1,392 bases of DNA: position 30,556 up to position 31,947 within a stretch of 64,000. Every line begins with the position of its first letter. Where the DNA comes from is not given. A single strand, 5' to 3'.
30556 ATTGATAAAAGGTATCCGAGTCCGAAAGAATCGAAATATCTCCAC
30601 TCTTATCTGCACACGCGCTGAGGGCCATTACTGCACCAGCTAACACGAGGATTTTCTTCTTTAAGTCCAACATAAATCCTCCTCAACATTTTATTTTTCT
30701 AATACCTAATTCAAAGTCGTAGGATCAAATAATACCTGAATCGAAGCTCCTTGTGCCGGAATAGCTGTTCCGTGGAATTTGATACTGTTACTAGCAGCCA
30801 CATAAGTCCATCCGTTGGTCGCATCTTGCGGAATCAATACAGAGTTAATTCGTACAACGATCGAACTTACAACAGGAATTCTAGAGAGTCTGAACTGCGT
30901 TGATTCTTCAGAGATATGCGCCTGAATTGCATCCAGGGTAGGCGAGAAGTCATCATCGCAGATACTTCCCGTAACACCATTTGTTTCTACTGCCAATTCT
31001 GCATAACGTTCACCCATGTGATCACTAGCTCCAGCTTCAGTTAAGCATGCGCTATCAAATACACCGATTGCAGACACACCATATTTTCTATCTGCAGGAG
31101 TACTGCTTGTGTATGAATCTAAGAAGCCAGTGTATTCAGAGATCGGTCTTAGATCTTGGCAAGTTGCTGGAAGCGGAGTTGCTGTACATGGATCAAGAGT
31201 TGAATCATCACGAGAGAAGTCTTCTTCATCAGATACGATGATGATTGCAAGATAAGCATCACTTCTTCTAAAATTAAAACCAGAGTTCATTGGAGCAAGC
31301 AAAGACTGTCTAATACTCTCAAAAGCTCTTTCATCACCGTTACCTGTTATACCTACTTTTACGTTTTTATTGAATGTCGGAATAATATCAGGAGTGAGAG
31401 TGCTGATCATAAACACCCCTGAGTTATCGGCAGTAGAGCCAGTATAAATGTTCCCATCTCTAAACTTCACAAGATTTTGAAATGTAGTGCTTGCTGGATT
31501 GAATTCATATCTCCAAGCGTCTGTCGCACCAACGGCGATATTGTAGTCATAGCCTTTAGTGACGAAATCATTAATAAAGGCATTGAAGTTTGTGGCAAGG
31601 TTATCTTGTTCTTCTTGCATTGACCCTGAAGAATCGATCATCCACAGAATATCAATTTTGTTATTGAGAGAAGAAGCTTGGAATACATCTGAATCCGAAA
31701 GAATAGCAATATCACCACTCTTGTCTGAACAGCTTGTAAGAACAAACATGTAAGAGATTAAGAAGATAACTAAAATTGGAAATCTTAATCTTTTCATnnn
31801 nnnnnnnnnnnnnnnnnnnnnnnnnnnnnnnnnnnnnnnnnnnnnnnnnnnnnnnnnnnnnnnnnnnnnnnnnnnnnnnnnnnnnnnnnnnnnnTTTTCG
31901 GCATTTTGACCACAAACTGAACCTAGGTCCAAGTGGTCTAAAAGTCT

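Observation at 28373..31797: Tandem triad of VWA lipoproteins with homogenised ends and a hypervariable MIDAS-face core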

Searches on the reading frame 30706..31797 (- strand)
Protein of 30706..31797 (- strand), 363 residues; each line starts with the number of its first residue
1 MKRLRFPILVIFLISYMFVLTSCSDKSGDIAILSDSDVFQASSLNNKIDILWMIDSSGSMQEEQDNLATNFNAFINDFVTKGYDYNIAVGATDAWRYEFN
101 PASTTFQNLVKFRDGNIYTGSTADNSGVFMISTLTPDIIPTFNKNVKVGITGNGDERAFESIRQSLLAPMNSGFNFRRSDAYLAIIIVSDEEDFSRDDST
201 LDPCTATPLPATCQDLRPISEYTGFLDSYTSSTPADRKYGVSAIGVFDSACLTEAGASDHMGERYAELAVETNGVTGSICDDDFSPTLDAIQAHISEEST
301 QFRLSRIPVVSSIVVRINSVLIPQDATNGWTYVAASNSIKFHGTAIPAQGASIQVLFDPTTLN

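Call 4: search_protein_families(library=pfam, proteins=[window:30706-31797:-], max_evalue=1)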
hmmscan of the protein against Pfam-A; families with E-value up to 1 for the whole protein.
window:30706-31797:- (363 aa): 2 families
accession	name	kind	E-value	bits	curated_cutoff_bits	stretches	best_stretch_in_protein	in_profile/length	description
PF04285.18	DUF444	-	0.014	14.9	27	1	50-84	247-281/418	Protein of unknown function (DUF444)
PF18404.7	Glyco_transf_24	-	0.021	14.7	25.7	1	205-276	126-194/268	Glucosyltransferase 24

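Call 5: search_protein_families(library=ncbifam, proteins=[window:30706-31797:-], max_evalue=1)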
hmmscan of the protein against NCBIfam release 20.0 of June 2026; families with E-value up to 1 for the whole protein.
window:30706-31797:- (363 aa): 4 families
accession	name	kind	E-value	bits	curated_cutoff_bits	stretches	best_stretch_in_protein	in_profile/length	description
NF052240.1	MIDASAdhsBdello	equivalog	1.6e-16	60.5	700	1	38-298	47-326/378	MIDAS family adhesin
NF033765.2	gliding_CglD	equivalog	8.3e-12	43.7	400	1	27-325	619-917/1124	adventurous gliding motility lipoprotein CglD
NF004459.0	PRK05787.2-2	equivalog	0.0017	18.1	298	1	259-331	56-129/210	cobalt-precorrin-7 (C(5))-methyltransferase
NF003711.0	PRK05325.2-3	equivalog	0.041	13.1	388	1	48-84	194-230/369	hypothetical protein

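Call 10: find_homologous_proteins(query=window:30709-31797:-)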
Query window:30709-31797:- (363 aa): 368 proteins with E <= 0.001 among 2251 candidates; the best 120 are listed.
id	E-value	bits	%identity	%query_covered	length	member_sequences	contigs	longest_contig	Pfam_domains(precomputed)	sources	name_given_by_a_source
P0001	7.6e-238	806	100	100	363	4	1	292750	-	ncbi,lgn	ncbi:MAG: hypothetical protein V4596_03895 [Bdellovibrionota bacterium]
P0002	8.2e-171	586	74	100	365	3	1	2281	-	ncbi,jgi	jgi:hypothetical protein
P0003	3.5e-168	577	70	100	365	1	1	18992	-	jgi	jgi:hypothetical protein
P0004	1.9e-166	572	69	100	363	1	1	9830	-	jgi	jgi:hypothetical protein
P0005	4.4e-164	564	71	100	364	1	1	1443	-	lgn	-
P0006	4.3e-158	544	68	100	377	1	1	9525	-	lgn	-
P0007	7.7e-155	533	65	100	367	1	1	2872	-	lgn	-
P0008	1.9e-154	532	65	100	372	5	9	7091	-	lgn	-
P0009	5.1e-153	527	67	100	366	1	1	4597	-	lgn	-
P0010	2.2e-151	522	66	100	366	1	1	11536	-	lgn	-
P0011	9.2e-150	517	66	96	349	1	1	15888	-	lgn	-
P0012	5.6e-148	511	67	96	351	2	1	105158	-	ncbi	-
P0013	1.1e-136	474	62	95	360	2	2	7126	-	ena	-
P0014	4.7e-133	462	63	94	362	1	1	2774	-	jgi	jgi:hypothetical protein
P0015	3.3e-128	446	61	94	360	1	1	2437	-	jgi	jgi:hypothetical protein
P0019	2.5e-101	357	52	99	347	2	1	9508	-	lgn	-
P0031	4.9e-90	320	50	100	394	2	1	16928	-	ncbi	-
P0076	4.8e-78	281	44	97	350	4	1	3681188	-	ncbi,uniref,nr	ncbi:hypothetical protein B9G69_001345 [Bdellovibrio sp. SKB1291214]|uniref:hypothetical protein n=1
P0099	3.9e-75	271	43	97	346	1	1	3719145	-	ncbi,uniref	ncbi:hypothetical protein [Bdellovibrio sp. HCB274]|uniref:hypothetical protein n=1 Tax=Bdellovibrio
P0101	5.1e-75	271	43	96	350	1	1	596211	-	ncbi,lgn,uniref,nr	ncbi:vWA domain-containing protein [Bdellovibrio svalbardensis]|uniref:VWFA domain-containing protei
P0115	1.1e-73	267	41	97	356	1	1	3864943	-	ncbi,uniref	ncbi:hypothetical protein [Bdellovibrio sp. HCB209]|uniref:hypothetical protein n=1 Tax=Bdellovibrio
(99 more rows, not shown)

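Call 12: search_solved_structures(query=window:30709-31797:-, max_evalue=10, show_alignments=2)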
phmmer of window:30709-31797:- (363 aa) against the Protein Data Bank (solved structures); distinct sequences matched with E-value up to 10: 2.
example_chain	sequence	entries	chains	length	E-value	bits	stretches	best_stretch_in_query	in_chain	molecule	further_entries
7awz_A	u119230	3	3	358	0.021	17.3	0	81-122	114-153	Scone-E | SconeE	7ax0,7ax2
4oku_A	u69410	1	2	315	1.1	11.7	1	29-71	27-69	Micronemal protein MIC2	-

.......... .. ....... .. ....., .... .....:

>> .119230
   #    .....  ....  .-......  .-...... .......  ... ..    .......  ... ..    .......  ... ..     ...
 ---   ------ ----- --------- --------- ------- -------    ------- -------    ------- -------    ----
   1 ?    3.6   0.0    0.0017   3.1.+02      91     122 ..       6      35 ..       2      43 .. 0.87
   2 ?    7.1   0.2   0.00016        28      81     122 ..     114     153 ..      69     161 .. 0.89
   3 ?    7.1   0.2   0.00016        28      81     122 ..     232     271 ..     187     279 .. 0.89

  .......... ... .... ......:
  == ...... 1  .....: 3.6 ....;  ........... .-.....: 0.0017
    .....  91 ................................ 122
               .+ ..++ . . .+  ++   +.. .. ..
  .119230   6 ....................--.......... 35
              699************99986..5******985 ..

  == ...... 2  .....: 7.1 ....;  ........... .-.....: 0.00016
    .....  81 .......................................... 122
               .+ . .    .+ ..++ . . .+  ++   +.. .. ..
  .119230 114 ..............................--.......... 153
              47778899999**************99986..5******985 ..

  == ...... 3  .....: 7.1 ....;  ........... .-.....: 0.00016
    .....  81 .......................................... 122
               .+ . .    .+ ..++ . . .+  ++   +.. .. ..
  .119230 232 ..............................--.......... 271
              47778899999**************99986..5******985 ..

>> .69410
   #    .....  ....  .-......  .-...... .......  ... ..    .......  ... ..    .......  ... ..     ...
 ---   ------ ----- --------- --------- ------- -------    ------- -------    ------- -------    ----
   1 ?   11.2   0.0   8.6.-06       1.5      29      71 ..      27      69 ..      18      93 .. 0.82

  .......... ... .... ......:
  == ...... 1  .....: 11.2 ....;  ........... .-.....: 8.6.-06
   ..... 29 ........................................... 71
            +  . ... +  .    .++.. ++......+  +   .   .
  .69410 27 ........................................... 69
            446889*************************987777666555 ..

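Call 17: find_encoding_contigs(protein=P0012, flank=6000, max_places=2)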
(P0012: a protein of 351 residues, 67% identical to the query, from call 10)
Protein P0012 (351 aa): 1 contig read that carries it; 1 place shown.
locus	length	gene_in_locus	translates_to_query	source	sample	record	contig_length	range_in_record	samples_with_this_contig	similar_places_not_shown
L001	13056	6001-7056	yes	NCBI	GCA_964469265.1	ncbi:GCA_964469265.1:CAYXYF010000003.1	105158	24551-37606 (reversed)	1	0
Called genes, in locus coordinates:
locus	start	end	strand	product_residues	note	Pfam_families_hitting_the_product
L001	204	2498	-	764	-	PF25226:DUF7844, PF13387:Lnb_N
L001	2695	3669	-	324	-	-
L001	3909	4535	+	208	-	-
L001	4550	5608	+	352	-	PF00478:IMPDH, PF03060:NMO, PF00977:His_biosynth (faint), PF01070:FMN_dh, PF01180:DHO_dh (faint)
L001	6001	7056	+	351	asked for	-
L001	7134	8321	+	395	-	-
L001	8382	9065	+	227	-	-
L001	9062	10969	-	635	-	-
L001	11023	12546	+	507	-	PF00496:SBP_bac_5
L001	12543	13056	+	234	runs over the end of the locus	PF01996:F420_ligase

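Call 18: find_encoding_contigs(protein=P0011, flank=6000, max_places=2)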
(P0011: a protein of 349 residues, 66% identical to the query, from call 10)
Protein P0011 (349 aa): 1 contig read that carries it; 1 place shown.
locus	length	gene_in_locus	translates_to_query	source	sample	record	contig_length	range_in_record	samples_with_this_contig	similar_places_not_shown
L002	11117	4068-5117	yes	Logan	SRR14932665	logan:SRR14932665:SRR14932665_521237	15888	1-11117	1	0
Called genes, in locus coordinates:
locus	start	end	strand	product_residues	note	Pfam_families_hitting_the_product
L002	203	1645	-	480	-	-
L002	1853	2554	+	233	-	-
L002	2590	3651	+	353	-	PF00478:IMPDH, PF03060:NMO, PF00977:His_biosynth (faint), PF01180:DHO_dh (faint), PF01070:FMN_dh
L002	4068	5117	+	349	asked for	-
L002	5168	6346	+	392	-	-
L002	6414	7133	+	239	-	PF01547:SBP_bac_1 (weak), PF13416:SBP_bac_8 (weak)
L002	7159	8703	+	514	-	PF00496:SBP_bac_5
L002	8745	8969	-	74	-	-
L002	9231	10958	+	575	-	PF01966:HD (faint), PF13185:GAF_2, PF01590:GAF, PF13487:HD_5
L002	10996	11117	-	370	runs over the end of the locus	PF02812:ELFV_dehydrog_N, PF03807:F420_oxidored (faint), PF00208:ELFV_dehydrog (weak), PF02254:TrkA_N (faint), PF00208:ELFV_dehydrog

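Call 19: find_encoding_contigs(protein=P0019, flank=6000, max_places=2)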
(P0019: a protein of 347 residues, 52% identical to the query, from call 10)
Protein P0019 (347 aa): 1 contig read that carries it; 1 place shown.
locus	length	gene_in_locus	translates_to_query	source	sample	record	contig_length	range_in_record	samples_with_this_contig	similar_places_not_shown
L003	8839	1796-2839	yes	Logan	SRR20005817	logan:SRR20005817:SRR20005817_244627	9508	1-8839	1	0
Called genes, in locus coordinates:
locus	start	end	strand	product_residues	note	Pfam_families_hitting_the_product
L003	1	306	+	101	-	?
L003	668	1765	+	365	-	-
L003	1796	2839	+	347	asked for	-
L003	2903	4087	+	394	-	-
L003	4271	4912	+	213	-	-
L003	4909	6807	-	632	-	-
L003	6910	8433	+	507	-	PF00496:SBP_bac_5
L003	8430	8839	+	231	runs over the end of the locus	PF01996:F420_ligase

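Call 20: find_encoding_contigs(protein=P0031, flank=6000, max_places=2)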
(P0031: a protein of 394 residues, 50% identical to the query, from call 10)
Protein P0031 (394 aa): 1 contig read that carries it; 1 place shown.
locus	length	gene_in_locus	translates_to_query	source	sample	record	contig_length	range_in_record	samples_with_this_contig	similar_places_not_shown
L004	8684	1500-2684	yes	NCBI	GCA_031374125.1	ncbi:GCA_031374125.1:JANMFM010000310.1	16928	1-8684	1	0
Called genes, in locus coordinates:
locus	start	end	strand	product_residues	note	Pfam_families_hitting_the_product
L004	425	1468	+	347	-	-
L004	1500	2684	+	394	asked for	-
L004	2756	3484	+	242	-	-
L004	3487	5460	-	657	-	-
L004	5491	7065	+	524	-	PF00496:SBP_bac_5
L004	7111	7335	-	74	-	-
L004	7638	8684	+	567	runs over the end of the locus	PF01590:GAF, PF13185:GAF_2, PF01966:HD (faint), PF13487:HD_5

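Call 21: find_encoding_contigs(protein=P0010, flank=6000, max_places=2)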
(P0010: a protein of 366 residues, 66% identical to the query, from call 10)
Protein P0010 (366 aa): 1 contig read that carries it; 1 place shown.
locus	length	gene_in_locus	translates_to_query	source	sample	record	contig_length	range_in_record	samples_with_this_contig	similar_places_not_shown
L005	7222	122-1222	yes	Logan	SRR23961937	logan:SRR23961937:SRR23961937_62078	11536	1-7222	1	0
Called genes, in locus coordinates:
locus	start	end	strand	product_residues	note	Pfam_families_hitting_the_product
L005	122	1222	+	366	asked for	-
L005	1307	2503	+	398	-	-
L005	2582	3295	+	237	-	-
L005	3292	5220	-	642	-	-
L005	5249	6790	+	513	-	PF00496:SBP_bac_5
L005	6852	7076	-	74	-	-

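Call 39: list_cluster_members(proteins=[P0076, P0099, P0101, P0115])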
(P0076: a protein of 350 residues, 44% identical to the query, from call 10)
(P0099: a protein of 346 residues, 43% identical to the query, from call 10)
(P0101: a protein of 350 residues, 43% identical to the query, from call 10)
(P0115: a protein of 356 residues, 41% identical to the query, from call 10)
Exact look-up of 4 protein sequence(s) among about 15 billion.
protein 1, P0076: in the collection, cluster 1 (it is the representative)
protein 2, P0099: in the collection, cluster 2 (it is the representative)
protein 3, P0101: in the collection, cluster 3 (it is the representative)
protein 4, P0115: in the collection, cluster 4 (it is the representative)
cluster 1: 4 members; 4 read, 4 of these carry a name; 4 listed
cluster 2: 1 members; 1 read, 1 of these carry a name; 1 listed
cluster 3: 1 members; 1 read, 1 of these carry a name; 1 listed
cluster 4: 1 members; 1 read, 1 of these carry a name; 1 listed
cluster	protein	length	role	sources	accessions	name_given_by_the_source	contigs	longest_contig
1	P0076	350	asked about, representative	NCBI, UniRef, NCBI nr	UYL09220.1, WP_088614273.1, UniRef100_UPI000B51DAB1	hypothetical protein B9G69_001345 [Bdellovibrio sp. SKB1291214] | hypothetical protein n=1 Tax=Bdellovibrio sp. SKB1291214 TaxID=1732569 RepID=UPI000B51DAB1 | hypothetical protein [Bdellovibrio sp. SKB1291214]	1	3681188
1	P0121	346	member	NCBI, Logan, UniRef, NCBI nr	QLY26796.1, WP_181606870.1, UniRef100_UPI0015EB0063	VWA domain-containing protein [Bdellovibrio sp. KM01] | VWA domain-containing protein n=1 Tax=Bdellovibrio sp. KM01 TaxID=2748865 ...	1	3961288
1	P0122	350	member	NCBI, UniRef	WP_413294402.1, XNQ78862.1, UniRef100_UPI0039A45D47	hypothetical protein ACLSU7_04690 [Bdellovibrio sp. HCB185ZH] | hypothetical protein n=1 Tax=Bdellovibrio sp. HCB185ZH TaxID=3394235 RepID=UPI0039A45D47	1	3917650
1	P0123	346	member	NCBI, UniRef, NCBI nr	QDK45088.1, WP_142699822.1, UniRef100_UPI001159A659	hypothetical protein DOM22_07910 [Bdellovibrio sp. ZAP7] | hypothetical protein n=1 Tax=Bdellovibrio sp. ZAP7 TaxID=2231053 RepID=UPI001159A659 | hypothetical protein [Bdellovibrio sp. ZAP7]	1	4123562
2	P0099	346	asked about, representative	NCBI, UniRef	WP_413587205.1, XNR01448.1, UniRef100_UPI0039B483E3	hypothetical protein [Bdellovibrio sp. HCB274] | hypothetical protein n=1 Tax=Bdellovibrio sp. HCB274 TaxID=3394361 RepID=UPI0039B483E3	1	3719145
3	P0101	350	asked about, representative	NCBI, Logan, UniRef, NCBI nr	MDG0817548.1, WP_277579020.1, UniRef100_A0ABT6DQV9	vWA domain-containing protein [Bdellovibrio svalbardensis] | VWFA domain-containing protein n=1 Tax=Bdellovibrio svalbardensis TaxID=2972972 ... | hypothetical protein [Bdellovibrio svalbardensis]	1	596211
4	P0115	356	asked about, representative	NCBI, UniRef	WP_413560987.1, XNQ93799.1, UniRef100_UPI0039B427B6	hypothetical protein [Bdellovibrio sp. HCB209] | hypothetical protein n=1 Tax=Bdellovibrio sp. HCB209 TaxID=3394354 RepID=UPI0039B427B6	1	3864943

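Call 55: find_homologous_proteins(query=P0076)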
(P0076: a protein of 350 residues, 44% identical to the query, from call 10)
Query P0076 (350 aa): 1251 proteins with E <= 0.001 among 4277 candidates; the best 120 are listed.
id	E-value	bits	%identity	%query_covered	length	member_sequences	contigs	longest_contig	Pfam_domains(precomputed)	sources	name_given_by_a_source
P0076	1.9e-226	768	100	100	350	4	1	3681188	-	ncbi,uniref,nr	ncbi:hypothetical protein B9G69_001345 [Bdellovibrio sp. SKB1291214]|uniref:hypothetical protein n=1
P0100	1.5e-202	690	89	100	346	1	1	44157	-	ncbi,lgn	-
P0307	3.3e-186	636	82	100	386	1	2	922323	-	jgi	jgi:hypothetical protein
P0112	7.4e-181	618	80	100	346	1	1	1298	-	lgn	-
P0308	4.1e-179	613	81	100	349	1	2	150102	-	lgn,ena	-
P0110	1.1e-168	579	77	99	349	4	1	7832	-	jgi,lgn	-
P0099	3.3e-168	577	75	100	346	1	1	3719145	-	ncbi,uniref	ncbi:hypothetical protein [Bdellovibrio sp. HCB274]|uniref:hypothetical protein n=1 Tax=Bdellovibrio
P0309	4.9e-158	544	73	100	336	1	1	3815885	-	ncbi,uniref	ncbi:hypothetical protein ACLVWU_06900 [Bdellovibrio sp. HCB290]|uniref:hypothetical protein n=1 Tax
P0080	2.3e-155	535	69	99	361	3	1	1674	-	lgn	-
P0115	1.0e-154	533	71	99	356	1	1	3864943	-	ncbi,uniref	ncbi:hypothetical protein [Bdellovibrio sp. HCB209]|uniref:hypothetical protein n=1 Tax=Bdellovibrio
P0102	2.6e-154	531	72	99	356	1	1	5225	-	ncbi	ncbi:MAG: hypothetical protein ACM3MG_13190 [Bacillota bacterium]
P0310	1.4e-151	522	70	100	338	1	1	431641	-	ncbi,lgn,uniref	ncbi:hypothetical protein [Bdellovibrio sp. GT3]|uniref:hypothetical protein n=1 Tax=Bdellovibrio sp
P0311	4.2e-148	511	68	99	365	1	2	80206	-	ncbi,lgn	-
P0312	4.7e-147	507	68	99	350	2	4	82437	-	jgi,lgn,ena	-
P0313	1.7e-144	499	66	99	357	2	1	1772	-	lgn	-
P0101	1.1e-143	496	67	99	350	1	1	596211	-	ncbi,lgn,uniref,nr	ncbi:vWA domain-containing protein [Bdellovibrio svalbardensis]|uniref:VWFA domain-containing protei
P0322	1.4e-138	480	63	99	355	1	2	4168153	-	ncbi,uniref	ncbi:hypothetical protein [Bdellovibrio bacteriovorus]|uniref:hypothetical protein n=1 Tax=Bdellovib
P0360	2.3e-123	430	58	99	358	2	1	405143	-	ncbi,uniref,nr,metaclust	ncbi:hypothetical protein AZI86_12335 [Bdellovibrio bacteriovorus]|uniref:VWFA domain-containing pro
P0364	4.2e-121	422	58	99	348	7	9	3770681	-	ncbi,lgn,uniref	ncbi:hypothetical protein [Bdellovibrio sp.]|uniref:hypothetical protein n=1 Tax=Bdellovibrio TaxID=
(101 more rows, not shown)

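Call 56: list_cluster_members(proteins=[P0364, P0322, P0360])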
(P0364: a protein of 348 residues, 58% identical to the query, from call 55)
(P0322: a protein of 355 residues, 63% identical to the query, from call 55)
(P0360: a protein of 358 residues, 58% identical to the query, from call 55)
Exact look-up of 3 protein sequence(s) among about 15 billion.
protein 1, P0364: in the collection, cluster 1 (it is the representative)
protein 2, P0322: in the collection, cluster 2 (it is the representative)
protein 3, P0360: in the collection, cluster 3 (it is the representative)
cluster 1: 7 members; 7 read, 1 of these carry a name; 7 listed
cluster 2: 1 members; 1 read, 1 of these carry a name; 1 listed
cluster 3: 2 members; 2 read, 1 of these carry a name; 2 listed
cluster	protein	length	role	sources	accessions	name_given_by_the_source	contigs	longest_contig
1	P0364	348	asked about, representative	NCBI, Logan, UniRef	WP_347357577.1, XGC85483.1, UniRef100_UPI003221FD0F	hypothetical protein [Bdellovibrio sp.] | hypothetical protein n=1 Tax=Bdellovibrio TaxID=958 RepID=UPI003221FD0F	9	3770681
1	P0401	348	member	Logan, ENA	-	-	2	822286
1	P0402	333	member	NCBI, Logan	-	-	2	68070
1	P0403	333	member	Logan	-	-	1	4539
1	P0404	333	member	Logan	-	-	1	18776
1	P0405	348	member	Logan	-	-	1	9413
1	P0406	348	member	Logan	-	-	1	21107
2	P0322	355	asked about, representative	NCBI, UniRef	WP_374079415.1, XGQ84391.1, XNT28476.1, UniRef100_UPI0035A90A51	hypothetical protein [Bdellovibrio bacteriovorus] | hypothetical protein n=1 Tax=Bdellovibrio TaxID=958 RepID=UPI0035A90A51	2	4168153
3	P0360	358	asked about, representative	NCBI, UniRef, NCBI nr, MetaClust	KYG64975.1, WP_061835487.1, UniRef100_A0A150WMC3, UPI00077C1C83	hypothetical protein AZI86_12335 [Bdellovibrio bacteriovorus] | VWFA domain-containing protein n=1 Tax=Bdellovibrio bacteriovorus TaxID=959 ... | hypothetical protein [Bdellovibrio bacteriovorus]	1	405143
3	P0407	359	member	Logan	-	-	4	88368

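Call 57: search_protein_families(library=ncbifam, proteins=[P0360, P0322, P0076, P0364, P0101], max_evalue=0.001)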
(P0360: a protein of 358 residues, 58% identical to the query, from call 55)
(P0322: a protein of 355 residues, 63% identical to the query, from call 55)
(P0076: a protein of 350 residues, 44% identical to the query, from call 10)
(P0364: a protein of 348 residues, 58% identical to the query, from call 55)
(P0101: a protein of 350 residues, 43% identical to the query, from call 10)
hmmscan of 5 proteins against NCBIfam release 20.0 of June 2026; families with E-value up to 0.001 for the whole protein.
P0360 (358 aa): 2 families
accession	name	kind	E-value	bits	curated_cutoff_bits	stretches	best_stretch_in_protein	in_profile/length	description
NF052240.1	MIDASAdhsBdello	equivalog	4.6e-16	58.9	700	1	33-278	41-293/378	MIDAS family adhesin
NF033765.2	gliding_CglD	equivalog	1.5e-13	49.5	400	1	48-320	644-918/1124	adventurous gliding motility lipoprotein CglD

P0322 (355 aa): 2 families
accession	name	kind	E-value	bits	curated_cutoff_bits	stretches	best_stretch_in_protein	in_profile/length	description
NF052240.1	MIDASAdhsBdello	equivalog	2.1e-15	56.8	700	1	38-251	46-275/378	MIDAS family adhesin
NF033765.2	gliding_CglD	equivalog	1.1e-13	50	400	1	48-314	644-915/1124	adventurous gliding motility lipoprotein CglD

P0076 (350 aa): 2 families
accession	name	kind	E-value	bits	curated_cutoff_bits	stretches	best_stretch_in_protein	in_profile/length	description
NF052240.1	MIDASAdhsBdello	equivalog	1.9e-17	63.5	700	2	37-116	45-124/378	MIDAS family adhesin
NF033765.2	gliding_CglD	equivalog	7.2e-14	50.6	400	1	26-336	621-952/1124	adventurous gliding motility lipoprotein CglD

P0364 (348 aa): 2 families
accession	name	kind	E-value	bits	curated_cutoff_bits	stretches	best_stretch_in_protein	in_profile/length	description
NF052240.1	MIDASAdhsBdello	equivalog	5.5e-15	55.4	700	2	47-113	55-121/378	MIDAS family adhesin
NF033765.2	gliding_CglD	equivalog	1.5e-08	33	400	1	36-333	630-951/1124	adventurous gliding motility lipoprotein CglD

P0101 (350 aa): 2 families
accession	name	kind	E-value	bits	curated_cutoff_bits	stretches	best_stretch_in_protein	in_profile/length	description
NF052240.1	MIDASAdhsBdello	equivalog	2e-17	63.4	700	2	46-113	54-121/378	MIDAS family adhesin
NF033765.2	gliding_CglD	equivalog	3.2e-14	51.7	400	1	23-315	618-931/1124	adventurous gliding motility lipoprotein CglD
